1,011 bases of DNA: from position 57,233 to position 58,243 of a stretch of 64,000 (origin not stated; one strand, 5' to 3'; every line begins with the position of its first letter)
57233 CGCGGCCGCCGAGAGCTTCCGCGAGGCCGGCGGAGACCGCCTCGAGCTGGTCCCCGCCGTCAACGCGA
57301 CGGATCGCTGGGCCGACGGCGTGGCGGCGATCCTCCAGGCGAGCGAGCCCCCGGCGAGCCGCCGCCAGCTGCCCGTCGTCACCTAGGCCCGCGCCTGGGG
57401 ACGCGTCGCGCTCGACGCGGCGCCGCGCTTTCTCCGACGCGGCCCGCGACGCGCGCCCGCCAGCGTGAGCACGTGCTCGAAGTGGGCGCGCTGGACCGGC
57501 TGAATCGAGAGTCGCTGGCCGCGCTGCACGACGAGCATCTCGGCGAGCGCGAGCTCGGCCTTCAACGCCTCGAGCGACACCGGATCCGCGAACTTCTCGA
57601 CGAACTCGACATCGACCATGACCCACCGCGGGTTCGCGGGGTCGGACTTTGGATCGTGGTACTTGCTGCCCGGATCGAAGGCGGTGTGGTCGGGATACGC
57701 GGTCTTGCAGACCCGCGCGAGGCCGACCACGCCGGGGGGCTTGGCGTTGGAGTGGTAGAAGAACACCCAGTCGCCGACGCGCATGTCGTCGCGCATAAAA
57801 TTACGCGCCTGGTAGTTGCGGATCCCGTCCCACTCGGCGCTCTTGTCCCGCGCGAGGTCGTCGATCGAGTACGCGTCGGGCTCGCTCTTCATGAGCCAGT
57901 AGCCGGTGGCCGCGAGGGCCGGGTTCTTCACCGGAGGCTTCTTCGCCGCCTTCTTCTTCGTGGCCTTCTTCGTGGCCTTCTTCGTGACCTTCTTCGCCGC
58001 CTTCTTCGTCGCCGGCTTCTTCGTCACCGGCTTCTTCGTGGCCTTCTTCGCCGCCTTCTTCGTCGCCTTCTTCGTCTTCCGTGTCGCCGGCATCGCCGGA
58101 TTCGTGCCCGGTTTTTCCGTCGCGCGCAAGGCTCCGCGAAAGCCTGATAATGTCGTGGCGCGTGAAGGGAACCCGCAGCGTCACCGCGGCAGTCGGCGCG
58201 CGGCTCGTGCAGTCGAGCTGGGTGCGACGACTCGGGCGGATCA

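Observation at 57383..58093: EVE (PUA-like modified-base reader fold) fused to a histone-H1-like KKA-repeat tail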

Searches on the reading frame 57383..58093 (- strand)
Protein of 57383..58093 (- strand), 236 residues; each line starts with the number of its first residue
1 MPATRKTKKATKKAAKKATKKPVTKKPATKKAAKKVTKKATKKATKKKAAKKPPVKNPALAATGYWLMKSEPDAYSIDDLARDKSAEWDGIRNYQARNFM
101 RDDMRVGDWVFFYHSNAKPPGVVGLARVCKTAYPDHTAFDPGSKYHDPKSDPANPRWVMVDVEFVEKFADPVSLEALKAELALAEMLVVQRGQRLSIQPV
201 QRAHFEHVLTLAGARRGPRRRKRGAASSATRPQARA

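Call 3: search_protein_families(library=pfam, proteins=[window:57383-58093:-], max_evalue=0.01)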
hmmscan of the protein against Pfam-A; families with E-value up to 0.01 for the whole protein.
window:57383-58093:- (236 aa): 1 family
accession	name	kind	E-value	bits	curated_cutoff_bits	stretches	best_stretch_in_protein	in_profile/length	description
PF01878.24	EVE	-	1.3e-58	197.5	23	1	65-210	2-144/145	EVE domain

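Call 5: find_homologous_proteins(query=window:57383-58093:-)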
Query window:57383-58093:- (236 aa): 7026 proteins with E <= 0.001 among 8000 candidates; the best 120 are listed.
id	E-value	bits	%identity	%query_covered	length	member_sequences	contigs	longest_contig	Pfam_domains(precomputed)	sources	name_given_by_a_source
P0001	1.2e-149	514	100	100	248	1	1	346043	PF01878.25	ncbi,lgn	-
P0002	3.4e-79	284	79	61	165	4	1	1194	PF01878.25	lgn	-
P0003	9.5e-73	263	75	64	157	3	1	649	PF01878.25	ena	-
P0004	4.0e-72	261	72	64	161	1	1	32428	PF01878.25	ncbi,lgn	-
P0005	3.0e-69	251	70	68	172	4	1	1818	PF01878.25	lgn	-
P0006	2.7e-68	248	68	68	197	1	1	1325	PF01878.25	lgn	-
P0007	4.3e-68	248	71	64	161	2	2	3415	PF01878.25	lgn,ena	-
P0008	5.8e-68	247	73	64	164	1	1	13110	PF01878.25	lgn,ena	-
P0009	6.6e-68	247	69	66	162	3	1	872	PF01878.25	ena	-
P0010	1.6e-67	246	72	64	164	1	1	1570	PF01878.25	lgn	-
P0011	3.1e-67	245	69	66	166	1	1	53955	PF01878.25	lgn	-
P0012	5.4e-67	244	69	64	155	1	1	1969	PF01878.25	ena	-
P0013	6.6e-67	244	59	74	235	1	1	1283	PF01878.25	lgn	-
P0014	1.2e-66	243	71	64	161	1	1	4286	PF01878.25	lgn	-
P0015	2.0e-66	242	67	64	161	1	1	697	PF01878.25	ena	-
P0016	3.7e-66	241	72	64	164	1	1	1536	PF01878.25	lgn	-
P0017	3.8e-66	241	69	64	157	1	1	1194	PF01878.25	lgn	-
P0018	5.0e-66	241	68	65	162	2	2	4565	PF01878.25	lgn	-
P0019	8.2e-66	240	72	64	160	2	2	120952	PF01878.25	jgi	jgi:predicted RNA-binding protein with PUA-like domain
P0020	1.1e-65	240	71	64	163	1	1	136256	PF01878.25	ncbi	ncbi:MAG: EVE domain-containing protein [Enhygromyxa sp.]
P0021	2.1e-65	239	67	64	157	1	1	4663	PF01878.25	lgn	-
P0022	2.8e-65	238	68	66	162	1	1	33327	PF01878.25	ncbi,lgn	-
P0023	2.9e-65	238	67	65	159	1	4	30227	PF01878.25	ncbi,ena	-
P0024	2.9e-65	238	67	69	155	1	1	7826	PF01878.25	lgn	-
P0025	2.9e-65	238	67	65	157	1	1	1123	PF01878.25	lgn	-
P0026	3.3e-65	238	71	65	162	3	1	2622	PF01878.25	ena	-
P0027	5.2e-65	237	67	69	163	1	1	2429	PF01878.25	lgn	-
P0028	9.1e-65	237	68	64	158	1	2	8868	PF01878.25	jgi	jgi:predicted RNA-binding protein with PUA-like domain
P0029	9.4e-65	237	69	64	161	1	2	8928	PF01878.25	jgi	jgi:predicted RNA-binding protein with PUA-like domain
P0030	9.4e-65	237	69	64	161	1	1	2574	PF01878.25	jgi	jgi:predicted RNA-binding protein with PUA-like domain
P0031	1.0e-64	236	70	64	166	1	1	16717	PF01878.25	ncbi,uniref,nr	ncbi:EVE domain protein [Enhygromyxa salina]|uniref:EVE domain protein n=1 Tax=Enhygromyxa salina Ta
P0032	1.1e-64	236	68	65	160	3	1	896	PF01878.25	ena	-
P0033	1.1e-64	236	70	63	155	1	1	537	PF01878.25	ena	-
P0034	1.4e-64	236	67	65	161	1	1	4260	PF01878.25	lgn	-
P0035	1.8e-64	236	68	63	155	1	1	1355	PF01878.25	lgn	-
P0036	2.0e-64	236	70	63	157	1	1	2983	PF01878.25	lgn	-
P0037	2.0e-64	235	70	63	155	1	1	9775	PF01878.25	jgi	jgi:predicted RNA-binding protein with PUA-like domain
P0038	3.0e-64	235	68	64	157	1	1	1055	PF01878.25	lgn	-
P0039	3.2e-64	235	69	64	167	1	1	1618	PF01878.25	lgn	-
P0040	3.2e-64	235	71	63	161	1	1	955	PF01878.25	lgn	-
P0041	3.5e-64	235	67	64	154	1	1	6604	PF01878.25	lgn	-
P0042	4.5e-64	234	70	64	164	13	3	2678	PF01878.25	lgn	-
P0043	5.3e-64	234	70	64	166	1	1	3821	PF01878.25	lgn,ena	-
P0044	5.4e-64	234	64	68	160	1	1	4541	PF01878.25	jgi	jgi:predicted RNA-binding protein with PUA-like domain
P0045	6.2e-64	234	58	81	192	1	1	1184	PF01878.25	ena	-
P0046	6.4e-64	234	65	72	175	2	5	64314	PF01878.25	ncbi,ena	-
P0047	7.7e-64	234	69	63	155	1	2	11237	PF01878.25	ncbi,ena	-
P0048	9.4e-64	233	69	64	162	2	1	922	PF01878.25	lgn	-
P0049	9.8e-64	233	69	64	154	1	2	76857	PF01878.25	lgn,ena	-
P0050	1.0e-63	233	70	62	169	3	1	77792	PF01878.25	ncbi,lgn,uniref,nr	ncbi:hypothetical protein PPSIR1_09565 [Plesiocystis pacifica SIR-1]|uniref:EVE domain-containing pr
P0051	1.1e-63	233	69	64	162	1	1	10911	PF01878.25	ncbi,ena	-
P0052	1.1e-63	233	68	65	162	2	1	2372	PF01878.25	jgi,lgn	jgi:predicted RNA-binding protein with PUA-like domain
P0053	1.3e-63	233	70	61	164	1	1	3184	PF01878.25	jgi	jgi:predicted RNA-binding protein with PUA-like domain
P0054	1.5e-63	233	65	63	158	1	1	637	PF01878.25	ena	-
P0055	1.5e-63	233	67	65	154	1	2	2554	PF01878.25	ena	-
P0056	1.7e-63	232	68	64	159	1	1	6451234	PF01878.25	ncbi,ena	-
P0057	1.8e-63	232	68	64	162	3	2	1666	PF01878.25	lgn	-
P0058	1.8e-63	232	66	65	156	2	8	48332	PF01878.25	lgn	-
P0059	2.4e-63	232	66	64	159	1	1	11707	PF01878.25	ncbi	-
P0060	2.5e-63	232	68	65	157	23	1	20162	PF01878.25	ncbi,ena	-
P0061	2.5e-63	232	72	63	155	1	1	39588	PF01878.25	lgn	-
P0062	2.7e-63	232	70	64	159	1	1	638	PF01878.25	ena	-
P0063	2.8e-63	232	65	65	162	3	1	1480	PF01878.25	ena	-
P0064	2.9e-63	232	68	64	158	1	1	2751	PF01878.25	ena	-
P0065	3.5e-63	231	70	64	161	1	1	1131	PF01878.25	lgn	-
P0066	3.8e-63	231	69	63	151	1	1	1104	PF01878.25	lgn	-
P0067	4.1e-63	231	65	72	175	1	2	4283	PF01878.25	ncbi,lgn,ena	-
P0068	4.7e-63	231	66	68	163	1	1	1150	PF01878.25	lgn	-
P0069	5.6e-63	231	67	65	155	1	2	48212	PF01878.25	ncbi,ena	-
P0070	6.5e-63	231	61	73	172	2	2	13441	PF01878.25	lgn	-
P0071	7.0e-63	230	64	66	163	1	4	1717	PF01878.25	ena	-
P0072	7.2e-63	230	70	63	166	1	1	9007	PF01878.25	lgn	-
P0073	7.7e-63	230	64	65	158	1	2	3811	PF01878.25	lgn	-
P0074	8.0e-63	230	69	64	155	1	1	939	PF01878.25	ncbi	-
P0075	8.0e-63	230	68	64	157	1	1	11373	PF01878.25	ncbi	-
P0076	8.5e-63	230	63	69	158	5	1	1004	PF01878.25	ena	-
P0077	8.9e-63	230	69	64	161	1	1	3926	PF01878.25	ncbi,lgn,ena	-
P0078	8.9e-63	230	69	63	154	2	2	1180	PF01878.25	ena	-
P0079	9.0e-63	230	70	64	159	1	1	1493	PF01878.25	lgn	-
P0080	9.3e-63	230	64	68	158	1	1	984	PF01878.25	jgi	jgi:predicted RNA-binding protein with PUA-like domain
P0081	9.7e-63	230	69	64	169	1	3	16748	PF01878.25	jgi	jgi:predicted RNA-binding protein with PUA-like domain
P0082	1.1e-62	230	66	68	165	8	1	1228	PF01878.25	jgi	jgi:predicted RNA-binding protein with PUA-like domain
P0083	1.2e-62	230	69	60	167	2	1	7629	PF01878.25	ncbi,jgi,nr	ncbi:MAG: EVE domain-containing protein [Deltaproteobacteria bacterium]|jgi:predicted RNA-binding pr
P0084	1.2e-62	230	71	64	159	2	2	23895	PF01878.25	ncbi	ncbi:MAG: EVE domain-containing protein [Nannocystales bacterium]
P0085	1.2e-62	230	68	63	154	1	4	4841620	PF01878.25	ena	-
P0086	1.3e-62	230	68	63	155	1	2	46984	PF01878.25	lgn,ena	-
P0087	1.3e-62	230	70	63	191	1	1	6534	PF01878.25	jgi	jgi:predicted RNA-binding protein with PUA-like domain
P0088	1.4e-62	229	70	63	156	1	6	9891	PF01878.25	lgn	-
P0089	1.5e-62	229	70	64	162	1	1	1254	PF01878.25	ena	-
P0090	1.5e-62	229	70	64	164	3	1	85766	PF01878.25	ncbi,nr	ncbi:EVE domain-containing protein [Enhygromyxa salina]|nr:EVE domain-containing protein [Enhygromyx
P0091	1.7e-62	229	69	64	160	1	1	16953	PF01878.25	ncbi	-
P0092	1.7e-62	229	70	63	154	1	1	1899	PF01878.25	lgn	-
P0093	1.8e-62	229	68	64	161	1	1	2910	PF01878.25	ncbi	-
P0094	1.8e-62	229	68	65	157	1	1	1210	PF01878.25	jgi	jgi:predicted RNA-binding protein with PUA-like domain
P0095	1.9e-62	229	70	66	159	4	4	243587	PF01878.25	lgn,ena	-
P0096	2.1e-62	229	65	67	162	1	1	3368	PF01878.25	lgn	-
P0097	2.2e-62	229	70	64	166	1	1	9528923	PF01878.25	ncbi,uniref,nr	ncbi:EVE domain-containing protein [Pseudenhygromyxa sp. WMMC2535]|uniref:EVE domain-containing prot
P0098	2.6e-62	229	68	64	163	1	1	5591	PF01878.25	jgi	jgi:predicted RNA-binding protein with PUA-like domain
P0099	2.6e-62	229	67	61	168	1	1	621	PF01878.25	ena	-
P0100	2.7e-62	229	68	63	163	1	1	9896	PF01878.25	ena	-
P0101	2.8e-62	229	68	64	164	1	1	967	PF01878.25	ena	-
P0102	3.0e-62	228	72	64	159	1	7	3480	PF01878.25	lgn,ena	-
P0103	3.1e-62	228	68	65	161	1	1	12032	PF01878.25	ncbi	-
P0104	3.3e-62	228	65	65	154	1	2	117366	PF01878.25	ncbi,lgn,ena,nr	ncbi:MAG: EVE domain-containing protein [Phycisphaerales bacterium]|nr:EVE domain-containing protein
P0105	3.8e-62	228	66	64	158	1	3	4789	PF01878.25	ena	-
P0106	3.9e-62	228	67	64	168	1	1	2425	PF01878.25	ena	-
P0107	3.9e-62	228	68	62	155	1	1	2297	PF01878.25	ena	-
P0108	3.9e-62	228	72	64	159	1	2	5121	PF01878.25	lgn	-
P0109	4.6e-62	228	67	66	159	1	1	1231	PF01878.25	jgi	jgi:predicted RNA-binding protein with PUA-like domain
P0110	5.1e-62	228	64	63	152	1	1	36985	PF01878.25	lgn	-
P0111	5.3e-62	228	72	64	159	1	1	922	PF01878.25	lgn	-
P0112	5.4e-62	228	60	72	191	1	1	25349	PF01878.25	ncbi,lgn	-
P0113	5.9e-62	227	68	65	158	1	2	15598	PF01878.25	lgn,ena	-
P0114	5.9e-62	227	63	72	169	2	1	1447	PF01878.25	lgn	-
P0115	6.0e-62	227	69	63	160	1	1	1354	PF01878.25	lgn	-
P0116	6.1e-62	227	68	64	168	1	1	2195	PF01878.25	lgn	-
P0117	6.1e-62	227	67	64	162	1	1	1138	PF01878.25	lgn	-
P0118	6.5e-62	227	70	64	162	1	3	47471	PF01878.25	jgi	jgi:predicted RNA-binding protein with PUA-like domain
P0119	6.6e-62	227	67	65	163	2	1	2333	PF01878.25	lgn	-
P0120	6.7e-62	227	68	64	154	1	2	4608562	PF01878.25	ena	-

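Call 8: find_encoding_contigs(protein=P0001, flank=10000, max_places=4)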
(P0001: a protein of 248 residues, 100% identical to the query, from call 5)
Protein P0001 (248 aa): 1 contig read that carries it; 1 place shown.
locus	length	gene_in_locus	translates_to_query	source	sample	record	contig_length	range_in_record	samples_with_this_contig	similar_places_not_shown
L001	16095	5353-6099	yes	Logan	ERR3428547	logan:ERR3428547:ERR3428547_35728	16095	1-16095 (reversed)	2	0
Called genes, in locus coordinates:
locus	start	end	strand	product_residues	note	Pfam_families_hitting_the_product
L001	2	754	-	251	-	?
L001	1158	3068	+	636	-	PF00069:Pkinase, PF07714:PK_Tyr_Ser-Thr, PF08308:PEGA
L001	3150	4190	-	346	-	-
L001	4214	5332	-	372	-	PF01966:HD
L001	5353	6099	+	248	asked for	PF01878:EVE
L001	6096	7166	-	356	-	PF00762:Ferrochelatase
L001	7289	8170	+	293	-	PF22624:AASDHPPT_N (weak), PF01648:ACPS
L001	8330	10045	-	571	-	PF00070:Pyr_redox (faint), PF01266:DAO (weak), PF01494:FAD_binding_3, PF07992:Pyr_redox_2 (weak), PF13450:NAD_binding_8 (weak), PF21274:Rng_hyd_C (weak)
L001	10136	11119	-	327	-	PF04909:Amidohydro_2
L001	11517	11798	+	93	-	PF00550:PP-binding (weak)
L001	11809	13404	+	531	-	PF00501:AMP-binding, PF13193:AMP-binding_C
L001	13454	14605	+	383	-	PF02771:Acyl-CoA_dh_N, PF02770:Acyl-CoA_dh_M, PF00441:Acyl-CoA_dh_1, PF08028:Acyl-CoA_dh_2, PF22924:ACOX_C_alpha1 (faint)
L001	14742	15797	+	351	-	-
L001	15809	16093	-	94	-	?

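Call 9: search_solved_structures(query=window:57383-58093:-, show_alignments=2)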
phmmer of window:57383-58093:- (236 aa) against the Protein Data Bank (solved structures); distinct sequences matched with E-value up to 0.001: 7.
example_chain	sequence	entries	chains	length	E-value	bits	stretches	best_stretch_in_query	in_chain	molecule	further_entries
2eve_A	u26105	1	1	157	6.6e-43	150.4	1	64-211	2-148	hypothetical protein PSPTO5229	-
2g2x_A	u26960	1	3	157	1.4e-42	149.3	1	64-206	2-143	hypothetical protein PP5205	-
2ar1_A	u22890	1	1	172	1.2e-41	146.2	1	64-211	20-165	hypothetical protein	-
5j3e_A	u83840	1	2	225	2.9e-37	131.9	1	38-212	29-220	Thymocyte nuclear protein 1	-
3eop_A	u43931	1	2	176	9.9e-36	126.9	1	65-212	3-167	Thymocyte nuclear protein 1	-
1zce_A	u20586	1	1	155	4.1e-22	82.3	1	64-219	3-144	hypothetical protein Atu2648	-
2gbs_A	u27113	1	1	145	3.5e-19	72.8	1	64-213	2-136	Hypothetical protein Rpa0253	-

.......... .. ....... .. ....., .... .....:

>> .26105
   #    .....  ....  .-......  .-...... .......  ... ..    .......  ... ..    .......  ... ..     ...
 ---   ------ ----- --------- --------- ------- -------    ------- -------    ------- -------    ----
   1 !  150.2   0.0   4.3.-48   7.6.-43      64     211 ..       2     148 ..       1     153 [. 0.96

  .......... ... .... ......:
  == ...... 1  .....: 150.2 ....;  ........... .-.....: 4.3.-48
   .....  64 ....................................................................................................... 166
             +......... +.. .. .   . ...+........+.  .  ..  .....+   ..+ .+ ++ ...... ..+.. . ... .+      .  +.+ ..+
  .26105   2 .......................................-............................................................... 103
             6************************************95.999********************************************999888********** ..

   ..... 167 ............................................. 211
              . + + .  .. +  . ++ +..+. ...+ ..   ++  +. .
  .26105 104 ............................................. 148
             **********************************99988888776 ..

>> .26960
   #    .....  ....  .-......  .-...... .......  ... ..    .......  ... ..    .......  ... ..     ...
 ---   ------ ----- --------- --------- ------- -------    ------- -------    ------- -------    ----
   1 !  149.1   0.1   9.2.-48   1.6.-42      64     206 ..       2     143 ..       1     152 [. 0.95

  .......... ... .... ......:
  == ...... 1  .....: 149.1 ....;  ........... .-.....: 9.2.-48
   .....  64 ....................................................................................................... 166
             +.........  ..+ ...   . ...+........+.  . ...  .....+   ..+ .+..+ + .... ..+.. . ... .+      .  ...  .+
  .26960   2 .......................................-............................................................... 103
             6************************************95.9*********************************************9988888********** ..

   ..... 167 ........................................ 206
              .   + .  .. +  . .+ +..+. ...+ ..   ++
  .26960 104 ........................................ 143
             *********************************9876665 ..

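Call 10: list_cluster_members(proteins=[P0001, P0013, P0002])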
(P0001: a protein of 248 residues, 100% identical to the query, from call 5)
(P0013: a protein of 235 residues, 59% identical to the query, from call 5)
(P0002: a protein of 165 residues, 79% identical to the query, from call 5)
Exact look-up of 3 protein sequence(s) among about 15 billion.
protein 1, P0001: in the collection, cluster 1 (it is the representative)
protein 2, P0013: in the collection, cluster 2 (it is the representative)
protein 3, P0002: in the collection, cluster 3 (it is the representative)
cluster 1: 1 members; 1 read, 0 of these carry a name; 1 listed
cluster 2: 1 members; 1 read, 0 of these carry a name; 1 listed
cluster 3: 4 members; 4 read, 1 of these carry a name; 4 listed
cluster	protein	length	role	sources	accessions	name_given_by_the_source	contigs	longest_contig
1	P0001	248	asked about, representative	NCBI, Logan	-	-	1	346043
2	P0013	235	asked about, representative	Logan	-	-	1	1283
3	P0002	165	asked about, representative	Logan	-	-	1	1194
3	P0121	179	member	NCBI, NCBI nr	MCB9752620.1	MAG: EVE domain-containing protein [Myxococcales bacterium] | EVE domain-containing protein [Myxococcales bacterium]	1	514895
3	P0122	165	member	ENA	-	-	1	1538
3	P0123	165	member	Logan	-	-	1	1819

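Call 13: find_encoding_contigs(protein=P0121, flank=8000, max_places=3)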
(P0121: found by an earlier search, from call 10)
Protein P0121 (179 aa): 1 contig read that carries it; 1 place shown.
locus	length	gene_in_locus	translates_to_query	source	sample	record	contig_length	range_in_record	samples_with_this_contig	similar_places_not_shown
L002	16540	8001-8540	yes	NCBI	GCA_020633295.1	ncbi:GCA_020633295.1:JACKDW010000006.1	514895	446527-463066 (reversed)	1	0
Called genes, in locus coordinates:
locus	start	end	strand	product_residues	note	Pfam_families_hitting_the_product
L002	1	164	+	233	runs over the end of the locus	PF04012:PspA_IM30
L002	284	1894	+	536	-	-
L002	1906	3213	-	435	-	PF13948:DUF4215 (faint)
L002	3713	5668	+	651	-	PF00069:Pkinase, PF07714:PK_Tyr_Ser-Thr, PF08308:PEGA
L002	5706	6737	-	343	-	-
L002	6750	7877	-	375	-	PF01966:HD (weak)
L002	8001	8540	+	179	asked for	PF01878:EVE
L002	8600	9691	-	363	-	PF00762:Ferrochelatase, PF01903:CbiX (faint)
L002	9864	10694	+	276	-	PF22624:AASDHPPT_N (weak), PF01648:ACPS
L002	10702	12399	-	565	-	PF01266:DAO (faint), PF01494:FAD_binding_3, PF21274:Rng_hyd_C (weak)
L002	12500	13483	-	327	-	PF04909:Amidohydro_2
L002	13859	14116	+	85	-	PF00550:PP-binding (weak)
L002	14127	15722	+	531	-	PF00501:AMP-binding, PF13193:AMP-binding_C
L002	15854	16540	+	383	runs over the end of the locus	PF02771:Acyl-CoA_dh_N, PF02770:Acyl-CoA_dh_M, PF00441:Acyl-CoA_dh_1, PF08028:Acyl-CoA_dh_2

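Call 32: predict_structure(alignment_id=A2)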
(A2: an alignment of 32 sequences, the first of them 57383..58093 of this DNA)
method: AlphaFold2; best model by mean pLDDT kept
length: 236 residues; sequences in the alignment: 32
mean_pLDDT: 80.3   pTM: 0.68
mean pLDDT of the five models: 80.3, 79.2, 77.8, 77.0, 74.9
residues with pLDDT >= 90: 137; 70-90: 18; 50-70: 51; < 50: 30
segments of 3 or more residues with pLDDT < 50: 6-14, 16-18, 30-35
pLDDT, mean of each block of 10 residues (from residue 1): 47 48 52 49 53 52 90 96 91 81 94 97 98 94 94 92 98 98 97 92 97 91 58 60
secondary structure, 60 per line:
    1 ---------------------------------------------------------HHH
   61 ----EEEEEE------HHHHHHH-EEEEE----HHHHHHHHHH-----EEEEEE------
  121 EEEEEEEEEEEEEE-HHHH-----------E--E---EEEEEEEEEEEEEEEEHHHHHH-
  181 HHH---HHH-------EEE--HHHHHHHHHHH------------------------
elements in order: E65-70 H77-83 E85-89 H94-103 E109-114 E121-134 H136-139 E158-173 H174-179 E197-199 H202-212
